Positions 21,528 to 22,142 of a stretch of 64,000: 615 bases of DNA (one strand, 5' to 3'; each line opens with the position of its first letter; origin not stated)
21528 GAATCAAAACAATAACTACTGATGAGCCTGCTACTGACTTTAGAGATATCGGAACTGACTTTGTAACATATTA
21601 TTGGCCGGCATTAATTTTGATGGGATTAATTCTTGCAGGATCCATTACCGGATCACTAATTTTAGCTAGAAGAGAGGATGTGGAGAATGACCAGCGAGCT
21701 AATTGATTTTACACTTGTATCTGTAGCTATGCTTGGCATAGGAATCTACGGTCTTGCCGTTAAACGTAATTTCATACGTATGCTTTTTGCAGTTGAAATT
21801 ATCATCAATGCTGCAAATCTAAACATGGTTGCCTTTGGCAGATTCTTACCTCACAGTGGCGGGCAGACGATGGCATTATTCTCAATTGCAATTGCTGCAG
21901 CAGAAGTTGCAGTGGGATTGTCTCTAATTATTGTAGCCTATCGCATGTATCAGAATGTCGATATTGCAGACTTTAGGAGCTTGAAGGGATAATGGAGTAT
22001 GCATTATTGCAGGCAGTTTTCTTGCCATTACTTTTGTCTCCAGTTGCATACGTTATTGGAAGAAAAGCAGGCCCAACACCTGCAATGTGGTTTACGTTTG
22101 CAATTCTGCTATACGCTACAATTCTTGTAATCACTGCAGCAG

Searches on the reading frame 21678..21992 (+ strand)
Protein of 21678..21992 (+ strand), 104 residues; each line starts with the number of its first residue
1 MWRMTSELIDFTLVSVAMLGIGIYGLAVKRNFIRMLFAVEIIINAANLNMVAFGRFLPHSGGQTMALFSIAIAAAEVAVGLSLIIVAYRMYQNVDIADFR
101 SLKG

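Call 61: find_encoding_contigs(protein=window:21678-21992:+, flank=10000, max_places=10)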
Protein window:21678-21992:+ (104 aa): no gene with exactly this product is on record in the collection.
